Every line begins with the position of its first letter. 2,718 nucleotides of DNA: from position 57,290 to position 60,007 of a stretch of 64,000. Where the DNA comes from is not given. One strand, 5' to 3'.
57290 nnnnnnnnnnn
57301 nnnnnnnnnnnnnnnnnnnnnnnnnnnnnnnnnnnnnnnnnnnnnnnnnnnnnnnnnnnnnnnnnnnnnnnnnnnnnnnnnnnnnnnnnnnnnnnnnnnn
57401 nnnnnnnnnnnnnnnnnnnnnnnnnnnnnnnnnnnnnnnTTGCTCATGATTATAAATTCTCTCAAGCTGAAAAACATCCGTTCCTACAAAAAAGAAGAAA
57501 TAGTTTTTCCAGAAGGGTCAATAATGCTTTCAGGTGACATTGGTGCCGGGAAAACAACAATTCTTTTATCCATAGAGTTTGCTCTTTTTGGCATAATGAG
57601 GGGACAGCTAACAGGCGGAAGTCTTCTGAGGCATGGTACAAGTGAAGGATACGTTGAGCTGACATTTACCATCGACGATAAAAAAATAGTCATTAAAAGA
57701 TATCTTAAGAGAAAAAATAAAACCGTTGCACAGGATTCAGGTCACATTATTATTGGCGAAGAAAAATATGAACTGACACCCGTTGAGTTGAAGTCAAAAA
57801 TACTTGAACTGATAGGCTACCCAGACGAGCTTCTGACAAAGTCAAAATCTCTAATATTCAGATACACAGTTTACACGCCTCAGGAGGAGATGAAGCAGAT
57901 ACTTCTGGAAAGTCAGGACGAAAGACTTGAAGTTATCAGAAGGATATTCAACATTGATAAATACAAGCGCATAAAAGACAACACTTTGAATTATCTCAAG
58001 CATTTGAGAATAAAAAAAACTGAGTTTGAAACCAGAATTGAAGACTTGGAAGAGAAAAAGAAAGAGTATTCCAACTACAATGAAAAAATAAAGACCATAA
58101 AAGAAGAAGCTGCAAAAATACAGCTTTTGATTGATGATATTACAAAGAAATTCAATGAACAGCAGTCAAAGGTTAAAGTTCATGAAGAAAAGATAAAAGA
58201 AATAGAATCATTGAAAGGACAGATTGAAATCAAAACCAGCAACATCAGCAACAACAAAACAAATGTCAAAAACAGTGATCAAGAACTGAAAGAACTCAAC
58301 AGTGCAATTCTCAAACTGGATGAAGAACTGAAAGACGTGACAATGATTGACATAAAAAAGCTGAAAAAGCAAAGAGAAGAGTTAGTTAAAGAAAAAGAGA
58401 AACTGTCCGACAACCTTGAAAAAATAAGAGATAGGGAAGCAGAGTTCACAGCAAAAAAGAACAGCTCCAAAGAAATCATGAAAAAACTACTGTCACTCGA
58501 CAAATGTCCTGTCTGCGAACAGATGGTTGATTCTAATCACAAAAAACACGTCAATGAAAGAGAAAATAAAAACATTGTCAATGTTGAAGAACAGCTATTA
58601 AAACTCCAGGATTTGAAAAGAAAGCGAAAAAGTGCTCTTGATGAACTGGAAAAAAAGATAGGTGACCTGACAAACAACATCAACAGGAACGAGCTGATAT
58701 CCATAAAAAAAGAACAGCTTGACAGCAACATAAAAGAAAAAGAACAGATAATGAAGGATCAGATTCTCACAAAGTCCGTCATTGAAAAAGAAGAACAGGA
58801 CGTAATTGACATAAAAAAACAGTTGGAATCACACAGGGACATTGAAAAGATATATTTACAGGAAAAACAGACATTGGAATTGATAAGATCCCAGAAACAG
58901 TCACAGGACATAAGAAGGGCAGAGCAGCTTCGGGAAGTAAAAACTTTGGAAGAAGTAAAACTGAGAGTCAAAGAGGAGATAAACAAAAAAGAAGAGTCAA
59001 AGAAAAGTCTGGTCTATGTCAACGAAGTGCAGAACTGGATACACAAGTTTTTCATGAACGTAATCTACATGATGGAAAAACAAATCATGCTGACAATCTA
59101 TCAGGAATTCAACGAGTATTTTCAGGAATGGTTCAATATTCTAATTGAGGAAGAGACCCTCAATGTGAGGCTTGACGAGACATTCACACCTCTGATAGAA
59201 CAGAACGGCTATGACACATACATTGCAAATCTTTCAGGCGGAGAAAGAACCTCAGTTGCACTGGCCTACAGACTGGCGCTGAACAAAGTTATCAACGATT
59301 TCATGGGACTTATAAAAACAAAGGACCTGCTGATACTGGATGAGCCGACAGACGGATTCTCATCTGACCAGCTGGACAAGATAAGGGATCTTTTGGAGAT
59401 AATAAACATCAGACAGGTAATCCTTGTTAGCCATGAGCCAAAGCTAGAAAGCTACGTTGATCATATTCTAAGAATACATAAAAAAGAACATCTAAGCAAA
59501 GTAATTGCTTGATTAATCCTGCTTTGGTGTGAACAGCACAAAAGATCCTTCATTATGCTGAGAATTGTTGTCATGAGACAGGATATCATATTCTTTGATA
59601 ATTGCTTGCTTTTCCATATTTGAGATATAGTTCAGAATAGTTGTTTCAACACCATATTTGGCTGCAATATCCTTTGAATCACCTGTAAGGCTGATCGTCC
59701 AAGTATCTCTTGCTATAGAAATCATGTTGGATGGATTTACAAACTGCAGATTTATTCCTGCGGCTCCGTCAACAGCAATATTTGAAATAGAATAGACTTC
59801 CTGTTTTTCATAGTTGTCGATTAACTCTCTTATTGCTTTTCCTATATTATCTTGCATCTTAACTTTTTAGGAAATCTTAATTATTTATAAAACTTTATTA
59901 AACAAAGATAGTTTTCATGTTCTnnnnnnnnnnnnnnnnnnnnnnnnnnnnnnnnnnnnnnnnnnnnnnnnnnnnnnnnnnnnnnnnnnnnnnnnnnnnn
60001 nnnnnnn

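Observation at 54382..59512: PolB-like protein with exonuclease but no canonical polymerase signatures, operonic with a Rad50-like ATPase in place of Mre11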

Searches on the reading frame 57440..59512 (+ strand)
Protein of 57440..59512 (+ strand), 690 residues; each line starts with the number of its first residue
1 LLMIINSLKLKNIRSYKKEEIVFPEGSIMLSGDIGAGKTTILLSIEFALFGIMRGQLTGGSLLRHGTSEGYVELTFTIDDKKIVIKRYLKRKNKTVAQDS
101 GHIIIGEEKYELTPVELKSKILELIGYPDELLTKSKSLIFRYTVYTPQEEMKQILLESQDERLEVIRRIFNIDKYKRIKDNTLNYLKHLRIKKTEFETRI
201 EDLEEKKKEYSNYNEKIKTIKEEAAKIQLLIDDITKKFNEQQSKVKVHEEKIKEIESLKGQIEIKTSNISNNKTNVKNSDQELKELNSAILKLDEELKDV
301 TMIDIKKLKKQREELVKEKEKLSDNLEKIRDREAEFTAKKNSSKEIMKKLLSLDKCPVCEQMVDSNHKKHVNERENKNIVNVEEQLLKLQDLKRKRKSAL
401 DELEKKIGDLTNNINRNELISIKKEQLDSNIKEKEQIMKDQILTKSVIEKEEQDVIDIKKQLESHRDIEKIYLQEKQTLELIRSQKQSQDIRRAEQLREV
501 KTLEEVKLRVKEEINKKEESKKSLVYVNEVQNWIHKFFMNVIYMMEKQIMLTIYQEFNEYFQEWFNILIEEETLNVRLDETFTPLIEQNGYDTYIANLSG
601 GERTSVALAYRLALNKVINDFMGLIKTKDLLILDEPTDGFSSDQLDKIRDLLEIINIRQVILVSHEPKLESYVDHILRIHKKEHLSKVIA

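Call 3: search_protein_families(library=pfam, proteins=[window:57440-59512:+], max_evalue=0.1)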
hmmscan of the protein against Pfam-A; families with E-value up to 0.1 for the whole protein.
window:57440-59512:+ (690 aa): 5 families
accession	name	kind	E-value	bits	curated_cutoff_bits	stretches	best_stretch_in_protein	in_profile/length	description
PF13476.12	AAA_23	-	2.2e-20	74.6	27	1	7-223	1-199/201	AAA domain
PF02463.25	SMC_N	-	0.00012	22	40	1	5-95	2-109/220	RecF/RecN/SMC N terminal domain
PF13558.12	SbcC_Walker_B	-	0.00088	19.9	27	1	592-653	27-89/90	SbcC/RAD50-like, Walker B motif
PF13555.12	AAA_29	-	0.0017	18.5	27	1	6-42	2-39/61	P-loop containing region of AAA domain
PF13401.12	AAA_22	-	0.027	15.2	27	0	25-43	5-23/130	AAA domain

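Call 4: search_protein_families(library=ncbifam, proteins=[window:57440-59512:+], max_evalue=0.1)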
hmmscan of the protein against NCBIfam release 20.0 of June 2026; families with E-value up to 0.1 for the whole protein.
window:57440-59512:+ (690 aa): 25 families
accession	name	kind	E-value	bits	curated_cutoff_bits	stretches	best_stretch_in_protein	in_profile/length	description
NF003034.1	PRK03918.1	equivalog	3.3e-40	137.9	700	3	3-305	1-290/878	DNA double-strand break repair ATPase Rad50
NF002244.0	PRK01156.1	equivalog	1.9e-32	112.3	847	2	3-287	1-276/895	DNA double-strand break repair ATPase Rad50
NF045487.1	ASRP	equivalog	1.1e-31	110.1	300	1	18-615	7-549/593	archaea-specific SMC-related protein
NF041034.1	Rad50_Sulf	equivalog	6.7e-29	100.3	1000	3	588-688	770-866/872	DNA double-strand break repair ATPase Rad50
NF041035.1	Rad50_Halo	equivalog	6.3e-24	84.4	1000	3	172-529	267-623/883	DNA double-strand break repair ATPase Rad50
NF002572.0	PRK02224.1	equivalog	4.2e-23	81.6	1087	3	3-97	1-95/888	DNA double-strand break repair ATPase Rad50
NF053563.1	Rkd4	equivalog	1.8e-16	59.4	860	2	4-257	2-251/747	arcadin-4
TIGR00618.1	sbcc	subfamily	3.8e-15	54.9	478.5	2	3-227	1-232/1043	exonuclease subunit SbcC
NF041751.2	sbcc_Staph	equivalog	5.1e-11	41.3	920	2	7-216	5-218/1007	exonuclease subunit SbcC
TIGR02857.1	CydD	equivalog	1.1e-07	31.2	435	1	596-678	457-528/529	thiol reductant ABC exporter subunit CydD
TIGR00611.2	recf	equivalog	1.3e-07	31.2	172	1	5-95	1-93/339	DNA replication/repair protein RecF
NF010680.0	PRK14079.1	equivalog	1.5e-07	30.8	386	1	5-100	3-97/349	recombination protein F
NF000355.4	ribo_prot_ABC_F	equivalog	2.1e-06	26.9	380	1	585-683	105-191/499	ribosomal protection-like ABC-F family protein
TIGR01166.1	cbiO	subfamily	4.1e-06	26.4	211.8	1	565-666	95-186/190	cobalt ABC transporter, ATP-binding protein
TIGR02868.1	CydC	equivalog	2.4e-05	23.2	329.05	1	589-667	459-530/530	thiol reductant ABC exporter subunit CydC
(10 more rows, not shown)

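Call 6: search_solved_structures(query=window:57440-59512:+, max_evalue=0.001)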
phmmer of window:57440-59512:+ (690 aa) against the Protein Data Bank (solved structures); distinct sequences matched with E-value up to 0.001: 18.
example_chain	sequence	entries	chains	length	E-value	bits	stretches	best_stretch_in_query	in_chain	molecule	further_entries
5f3w_B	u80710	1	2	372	1.5e-20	76.5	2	489-688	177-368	DNA double-strand break repair Rad50 ATPase,DNA double-strand break repair Rad50 ATPase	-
3qku_A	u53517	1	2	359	1.9e-20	76.2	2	7-250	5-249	DNA double-strand break repair rad50 ATPase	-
3aux_A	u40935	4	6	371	2e-19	72.8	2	503-688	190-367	DNA double-strand break repair rad50 ATPase | DNA double-strand break repair Rad50 ATPase,DNA double-strand break repair Rad50 ATPase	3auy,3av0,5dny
3qkt_A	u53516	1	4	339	5.4e-19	71.4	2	576-688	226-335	DNA double-strand break repair rad50 ATPase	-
4nch_A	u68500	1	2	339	2e-18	69.6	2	576-688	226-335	DNA double-strand break repair Rad50 ATPase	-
4nci_A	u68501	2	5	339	3.3e-18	68.8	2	576-688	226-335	DNA double-strand break repair Rad50 ATPase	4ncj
4nck_A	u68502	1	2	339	4.2e-18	68.5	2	576-688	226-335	DNA double-strand break repair Rad50 ATPase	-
1f2t_B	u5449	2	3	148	1.9e-10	43.2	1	576-688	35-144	RAD50 ABC-ATPASE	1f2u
3qkr_B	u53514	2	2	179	2.7e-10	42.7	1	508-688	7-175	DNA double-strand break repair rad50 ATPase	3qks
1ii8_B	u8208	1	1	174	5.2e-10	41.7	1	548-688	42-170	Rad50 ABC-ATPase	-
1us8_B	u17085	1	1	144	8.9e-10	41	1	576-688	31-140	DNA DOUBLE-STRAND BREAK REPAIR RAD50 ATPASE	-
1ii8_A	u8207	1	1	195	1.1e-08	37.3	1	7-180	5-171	Rad50 ABC-ATPase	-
3qkr_A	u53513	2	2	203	1.2e-08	37.2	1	7-180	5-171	DNA double-strand break repair rad50 ATPase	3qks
3qf7_A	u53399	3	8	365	1.5e-06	30.3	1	8-175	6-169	Rad50 | Probable DNA double-strand break repair Rad50 ATPase,Probable DNA double-strand break repa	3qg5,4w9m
3tho_A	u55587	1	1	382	2.7e-05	26.2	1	8-175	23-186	Probable DNA double-strand break repair Rad50 ATPase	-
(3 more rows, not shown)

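Call 17: search_protein_families(library=padloc, proteins=[window:57440-59512:+], max_evalue=0.1)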
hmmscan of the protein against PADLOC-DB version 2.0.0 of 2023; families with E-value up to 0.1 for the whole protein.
window:57440-59512:+ (690 aa): 22 families
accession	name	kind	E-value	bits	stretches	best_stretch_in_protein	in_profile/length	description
PDLC03859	LmuB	-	1e-32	112.1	1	1-676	1-595/611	-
PDLC04135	mad3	-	3.2e-19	67.7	1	5-689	2-348/374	mads_3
PDLC03863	LmuB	-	7.9e-09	32.7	1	2-480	2-448/610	-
PDLC03860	LmuB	-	1.4e-07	28.5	2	295-636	229-488/565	-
PDLC02756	PbeC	-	5.1e-07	27.1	2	3-51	1-57/643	PbeC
PDLC02730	PbeC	-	5.9e-07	26.6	2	340-620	329-588/651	PbeC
PDLC00278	PtuA1|PtuA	-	1.3e-06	26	1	3-55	1-53/436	AAA ATPase domain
PDLC02668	DndD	-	2.5e-06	24.8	1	3-52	1-57/659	DndD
PDLC00271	PtuA1|PtuA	-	7.6e-06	23.7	1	3-53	1-51/421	AAA ATPase domain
PDLC02743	PbeC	-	3.9e-05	20.5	1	3-265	1-261/622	PbeC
PDLC03868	LmuB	-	0.00014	18.3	1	197-522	341-652/1035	-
PDLC02667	DndD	-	0.00076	16.3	1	3-51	1-58/657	DndD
PDLC02747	PbeC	-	0.00087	16.3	1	6-56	4-57/632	PbeC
PDLC02663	DndD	-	0.0013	15.6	1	3-71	1-75/675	DndD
PDLC02741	PbeC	-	0.0013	15.3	1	3-91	1-102/644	PbeC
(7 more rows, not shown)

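Call 18: search_protein_families(library=phrogs, proteins=[window:57440-59512:+], max_evalue=0.1)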
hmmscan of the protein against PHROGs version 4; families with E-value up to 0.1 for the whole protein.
window:57440-59512:+ (690 aa): 6 families
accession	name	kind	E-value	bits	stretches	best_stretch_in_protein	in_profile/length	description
phrog_77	-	DNA, RNA and nucleotide metabolism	8.2e-45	154.7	1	2-689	295-953/967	SbcC-like subunit of palindrome specific endonuclease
phrog_19980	-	unknown function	8.3e-15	55.2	1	7-522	5-489/1068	-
phrog_1499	-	unknown function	2.6e-12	47.8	1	1-351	1-316/427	-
phrog_9802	-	unknown function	0.00024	21.3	1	1-48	1-48/438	-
phrog_7664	-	unknown function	0.014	16.5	0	345-370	15-39/63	-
phrog_3507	-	unknown function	0.026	16.1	0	267-340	25-97/102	-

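Call 54: find_related_loci(query=window:57440-59512:+, collection=metagenome_contigs, flank=8000)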
Query window:57440-59512:+ (690 aa) in metagenome_contigs; peptide patterns used: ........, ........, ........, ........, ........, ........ (x = any residue, [..] = any of these).
600 stretches matched a pattern (row limit reached: there are more); 466 encode a relative of the query (tblastn E <= 1e-3); the best 80 are kept; 80 distinct loci.
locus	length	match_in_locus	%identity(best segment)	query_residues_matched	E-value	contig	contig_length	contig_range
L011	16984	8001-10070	58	1-690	0e+0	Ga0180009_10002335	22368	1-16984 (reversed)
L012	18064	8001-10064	59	1-690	0e+0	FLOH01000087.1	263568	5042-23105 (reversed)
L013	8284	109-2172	47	2-688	1e-179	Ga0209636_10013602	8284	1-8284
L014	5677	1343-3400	45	3-688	9e-177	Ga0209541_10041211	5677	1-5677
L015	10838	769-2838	42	1-690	8e-173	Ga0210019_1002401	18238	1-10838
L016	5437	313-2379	43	1-689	2e-171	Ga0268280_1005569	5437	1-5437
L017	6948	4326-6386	45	3-689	2e-169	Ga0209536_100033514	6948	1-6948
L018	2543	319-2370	45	3-689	3e-178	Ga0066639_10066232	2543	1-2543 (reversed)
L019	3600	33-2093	43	3-689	8e-172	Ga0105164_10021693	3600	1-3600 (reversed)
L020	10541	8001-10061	45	3-689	6e-163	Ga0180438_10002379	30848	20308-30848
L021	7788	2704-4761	41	3-688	7e-163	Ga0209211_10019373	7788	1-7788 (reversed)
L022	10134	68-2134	42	1-689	3e-162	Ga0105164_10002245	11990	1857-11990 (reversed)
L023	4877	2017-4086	43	1-690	4e-165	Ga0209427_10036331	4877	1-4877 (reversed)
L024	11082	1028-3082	42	2-686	1e-160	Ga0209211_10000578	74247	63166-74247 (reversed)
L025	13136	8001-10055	42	3-690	1e-160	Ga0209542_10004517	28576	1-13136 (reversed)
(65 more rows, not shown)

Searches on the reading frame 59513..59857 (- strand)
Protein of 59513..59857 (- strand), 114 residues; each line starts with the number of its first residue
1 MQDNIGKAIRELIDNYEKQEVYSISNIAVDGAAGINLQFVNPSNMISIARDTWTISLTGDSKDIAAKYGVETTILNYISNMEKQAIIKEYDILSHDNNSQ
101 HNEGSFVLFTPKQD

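Call 3: search_protein_families(library=pfam, proteins=[window:59513-59857:-], max_evalue=0.1)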
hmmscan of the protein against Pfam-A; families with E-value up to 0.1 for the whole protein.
window:59513-59857:- (114 aa): 0 families

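Call 4: search_protein_families(library=ncbifam, proteins=[window:59513-59857:-], max_evalue=0.1)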
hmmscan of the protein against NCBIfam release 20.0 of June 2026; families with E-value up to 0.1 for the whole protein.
window:59513-59857:- (114 aa): 0 families

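Call 17: search_protein_families(library=padloc, proteins=[window:59513-59857:-], max_evalue=0.1)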
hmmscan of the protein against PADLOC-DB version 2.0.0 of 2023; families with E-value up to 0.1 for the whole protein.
window:59513-59857:- (114 aa): 1 family
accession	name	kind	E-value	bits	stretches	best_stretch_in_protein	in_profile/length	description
PDLC01131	PD_DExK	-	0.01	13.7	1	55-97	144-186/205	"PDDEXK_1, same family as the one fused to CARF (PDB; 1XMX)"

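Call 18: search_protein_families(library=phrogs, proteins=[window:59513-59857:-], max_evalue=0.1)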
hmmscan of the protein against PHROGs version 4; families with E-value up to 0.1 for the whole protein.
window:59513-59857:- (114 aa): 1 family
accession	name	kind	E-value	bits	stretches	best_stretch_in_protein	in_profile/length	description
phrog_9572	-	other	0.09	13.6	0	9-104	68-159/171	sulfatase-modifying factor enzyme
